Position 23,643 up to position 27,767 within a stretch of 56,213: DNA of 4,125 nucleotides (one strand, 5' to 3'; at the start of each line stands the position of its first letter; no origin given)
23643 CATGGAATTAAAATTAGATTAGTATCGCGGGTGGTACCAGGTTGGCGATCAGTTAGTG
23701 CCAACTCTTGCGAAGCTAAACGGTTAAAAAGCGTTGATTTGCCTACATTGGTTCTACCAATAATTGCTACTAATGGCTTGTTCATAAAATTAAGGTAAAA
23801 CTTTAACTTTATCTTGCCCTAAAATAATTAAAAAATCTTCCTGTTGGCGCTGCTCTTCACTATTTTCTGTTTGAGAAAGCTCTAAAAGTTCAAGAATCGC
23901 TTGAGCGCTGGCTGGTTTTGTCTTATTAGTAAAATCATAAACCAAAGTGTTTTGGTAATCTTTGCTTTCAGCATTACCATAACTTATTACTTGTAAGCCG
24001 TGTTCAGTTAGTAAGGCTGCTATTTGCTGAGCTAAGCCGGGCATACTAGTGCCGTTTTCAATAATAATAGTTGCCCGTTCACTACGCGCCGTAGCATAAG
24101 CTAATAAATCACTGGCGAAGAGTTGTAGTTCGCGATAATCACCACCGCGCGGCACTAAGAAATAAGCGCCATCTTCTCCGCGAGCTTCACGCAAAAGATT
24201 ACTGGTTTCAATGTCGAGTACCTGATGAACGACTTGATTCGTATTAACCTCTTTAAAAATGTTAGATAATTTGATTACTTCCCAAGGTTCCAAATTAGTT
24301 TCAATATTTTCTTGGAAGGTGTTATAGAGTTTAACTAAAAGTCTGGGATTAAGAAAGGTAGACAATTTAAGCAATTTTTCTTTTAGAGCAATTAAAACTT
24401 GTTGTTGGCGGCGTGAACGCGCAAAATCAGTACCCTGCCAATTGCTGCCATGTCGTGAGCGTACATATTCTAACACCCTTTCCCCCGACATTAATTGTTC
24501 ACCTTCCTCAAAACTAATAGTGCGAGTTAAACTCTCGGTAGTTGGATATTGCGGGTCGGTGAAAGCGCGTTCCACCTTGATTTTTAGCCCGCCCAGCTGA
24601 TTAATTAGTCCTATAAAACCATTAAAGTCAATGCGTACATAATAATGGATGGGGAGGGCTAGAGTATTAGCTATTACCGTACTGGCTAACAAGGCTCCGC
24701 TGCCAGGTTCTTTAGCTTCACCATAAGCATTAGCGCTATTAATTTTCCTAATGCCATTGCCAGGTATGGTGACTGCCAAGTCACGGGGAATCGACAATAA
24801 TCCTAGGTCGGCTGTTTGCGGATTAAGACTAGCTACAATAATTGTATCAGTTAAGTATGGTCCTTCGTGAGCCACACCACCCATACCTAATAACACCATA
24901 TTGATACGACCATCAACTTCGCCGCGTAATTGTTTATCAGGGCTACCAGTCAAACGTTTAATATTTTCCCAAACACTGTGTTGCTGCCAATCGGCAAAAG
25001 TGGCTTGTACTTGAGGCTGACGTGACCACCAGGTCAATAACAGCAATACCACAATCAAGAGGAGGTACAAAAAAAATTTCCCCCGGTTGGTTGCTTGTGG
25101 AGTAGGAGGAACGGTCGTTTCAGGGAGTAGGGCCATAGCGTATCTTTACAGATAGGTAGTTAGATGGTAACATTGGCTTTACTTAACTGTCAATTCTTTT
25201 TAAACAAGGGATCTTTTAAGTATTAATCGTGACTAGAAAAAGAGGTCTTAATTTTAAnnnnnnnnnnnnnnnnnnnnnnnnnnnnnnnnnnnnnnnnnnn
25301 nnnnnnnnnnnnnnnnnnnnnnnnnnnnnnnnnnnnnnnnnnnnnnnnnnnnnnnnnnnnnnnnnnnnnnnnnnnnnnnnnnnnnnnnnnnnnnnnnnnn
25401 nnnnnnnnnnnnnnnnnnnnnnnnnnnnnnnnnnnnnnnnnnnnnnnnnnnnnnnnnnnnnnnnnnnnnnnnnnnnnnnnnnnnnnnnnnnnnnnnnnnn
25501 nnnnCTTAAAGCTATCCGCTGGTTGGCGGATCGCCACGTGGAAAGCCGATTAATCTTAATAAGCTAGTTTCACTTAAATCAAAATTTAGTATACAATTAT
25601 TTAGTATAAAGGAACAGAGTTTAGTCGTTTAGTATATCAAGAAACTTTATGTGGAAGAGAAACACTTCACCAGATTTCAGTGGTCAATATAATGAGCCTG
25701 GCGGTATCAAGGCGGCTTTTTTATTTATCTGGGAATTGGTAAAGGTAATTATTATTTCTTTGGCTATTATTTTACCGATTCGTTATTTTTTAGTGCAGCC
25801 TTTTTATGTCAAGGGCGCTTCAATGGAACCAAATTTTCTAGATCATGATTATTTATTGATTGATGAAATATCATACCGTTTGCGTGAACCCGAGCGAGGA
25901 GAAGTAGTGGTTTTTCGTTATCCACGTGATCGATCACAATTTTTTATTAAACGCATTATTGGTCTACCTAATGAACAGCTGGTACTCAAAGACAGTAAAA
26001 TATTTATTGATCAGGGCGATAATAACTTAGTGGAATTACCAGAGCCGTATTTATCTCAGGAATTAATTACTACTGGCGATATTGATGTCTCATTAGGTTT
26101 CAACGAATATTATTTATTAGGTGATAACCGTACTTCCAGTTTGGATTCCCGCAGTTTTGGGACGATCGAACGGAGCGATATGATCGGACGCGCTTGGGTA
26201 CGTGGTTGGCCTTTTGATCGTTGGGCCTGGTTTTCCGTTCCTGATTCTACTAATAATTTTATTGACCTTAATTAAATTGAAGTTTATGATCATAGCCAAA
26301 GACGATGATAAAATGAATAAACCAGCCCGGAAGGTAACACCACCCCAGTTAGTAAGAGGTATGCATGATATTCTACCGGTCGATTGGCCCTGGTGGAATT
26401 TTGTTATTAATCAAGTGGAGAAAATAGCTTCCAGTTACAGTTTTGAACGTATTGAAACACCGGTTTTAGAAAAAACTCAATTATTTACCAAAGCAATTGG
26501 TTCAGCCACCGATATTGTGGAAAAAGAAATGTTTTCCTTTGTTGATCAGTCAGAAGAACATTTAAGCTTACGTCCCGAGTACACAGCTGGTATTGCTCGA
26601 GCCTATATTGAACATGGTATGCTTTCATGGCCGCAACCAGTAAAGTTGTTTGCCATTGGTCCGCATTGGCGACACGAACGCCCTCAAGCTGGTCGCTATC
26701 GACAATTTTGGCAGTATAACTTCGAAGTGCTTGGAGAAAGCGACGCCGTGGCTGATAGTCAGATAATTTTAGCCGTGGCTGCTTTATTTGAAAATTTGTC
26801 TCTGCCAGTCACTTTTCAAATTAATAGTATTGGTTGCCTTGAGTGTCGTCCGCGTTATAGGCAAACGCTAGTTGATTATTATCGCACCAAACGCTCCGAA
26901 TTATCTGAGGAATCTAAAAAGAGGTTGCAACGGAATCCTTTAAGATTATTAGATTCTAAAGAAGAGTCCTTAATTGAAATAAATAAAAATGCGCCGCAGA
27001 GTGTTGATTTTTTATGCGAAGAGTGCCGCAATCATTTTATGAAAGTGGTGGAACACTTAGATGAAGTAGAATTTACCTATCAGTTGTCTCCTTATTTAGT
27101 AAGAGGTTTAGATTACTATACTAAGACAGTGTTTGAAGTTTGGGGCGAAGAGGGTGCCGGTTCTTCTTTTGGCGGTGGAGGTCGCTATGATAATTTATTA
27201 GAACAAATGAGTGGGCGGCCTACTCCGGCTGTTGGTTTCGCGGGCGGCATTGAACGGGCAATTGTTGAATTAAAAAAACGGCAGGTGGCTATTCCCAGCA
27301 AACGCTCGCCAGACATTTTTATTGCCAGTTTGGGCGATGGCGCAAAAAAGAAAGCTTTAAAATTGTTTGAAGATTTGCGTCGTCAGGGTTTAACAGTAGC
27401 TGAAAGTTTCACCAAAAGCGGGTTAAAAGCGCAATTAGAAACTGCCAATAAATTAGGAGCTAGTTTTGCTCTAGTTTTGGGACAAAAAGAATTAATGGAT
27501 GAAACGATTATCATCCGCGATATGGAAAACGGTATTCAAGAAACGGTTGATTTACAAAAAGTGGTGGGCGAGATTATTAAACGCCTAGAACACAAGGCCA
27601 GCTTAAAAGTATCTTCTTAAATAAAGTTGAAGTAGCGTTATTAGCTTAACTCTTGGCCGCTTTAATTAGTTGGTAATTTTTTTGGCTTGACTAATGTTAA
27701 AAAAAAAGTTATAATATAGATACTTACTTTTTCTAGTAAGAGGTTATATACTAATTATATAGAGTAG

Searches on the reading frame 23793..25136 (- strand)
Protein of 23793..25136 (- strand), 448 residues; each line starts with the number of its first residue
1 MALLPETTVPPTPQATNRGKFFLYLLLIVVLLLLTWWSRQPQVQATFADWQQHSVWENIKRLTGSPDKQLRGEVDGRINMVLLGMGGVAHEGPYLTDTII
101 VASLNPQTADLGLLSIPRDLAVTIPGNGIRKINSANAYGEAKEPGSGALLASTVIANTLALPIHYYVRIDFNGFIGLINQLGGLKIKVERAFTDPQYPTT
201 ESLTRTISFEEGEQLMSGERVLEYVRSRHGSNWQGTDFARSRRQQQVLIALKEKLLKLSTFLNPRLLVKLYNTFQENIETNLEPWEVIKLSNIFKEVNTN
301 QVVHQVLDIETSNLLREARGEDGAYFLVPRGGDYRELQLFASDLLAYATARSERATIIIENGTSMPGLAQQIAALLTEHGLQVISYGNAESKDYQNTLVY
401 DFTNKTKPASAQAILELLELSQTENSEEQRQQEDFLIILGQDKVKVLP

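Call 63: search_protein_families(library=pfam, proteins=[window:23793-25136:-], max_evalue=0.00001)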
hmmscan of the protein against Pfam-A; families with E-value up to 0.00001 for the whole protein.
window:23793-25136:- (448 aa): 2 families
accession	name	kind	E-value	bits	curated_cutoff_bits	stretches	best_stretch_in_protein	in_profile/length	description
PF03816.19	LytR_cpsA_psr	-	4.3e-36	124.8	24.6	1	96-255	2-148/150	LytR_cpsA_psr family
PF13399.11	LytR_C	-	3.7e-11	44.2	22.2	1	355-442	2-85/86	LytR cell envelope-related transcriptional attenuator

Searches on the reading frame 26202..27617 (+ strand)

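Call 63: search_protein_families(library=pfam, proteins=[window:26202-27617:+], max_evalue=0.00001)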
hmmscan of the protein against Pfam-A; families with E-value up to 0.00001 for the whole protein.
window:26202-27617:+ (472 aa): 3 families
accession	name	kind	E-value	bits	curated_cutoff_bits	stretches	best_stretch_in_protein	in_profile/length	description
PF13393.11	tRNA-synt_His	-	5.2e-41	141.3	25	1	53-351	1-306/308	Histidyl-tRNA synthetase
PF03129.25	HGTP_anticodon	-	3.7e-12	46.7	21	1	372-460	2-93/94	Anticodon binding domain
PF00587.30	tRNA-synt_2b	-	6.4e-12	46.3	29.3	1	112-338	2-147/179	tRNA synthetase class II core domain (G, H, P, S and T)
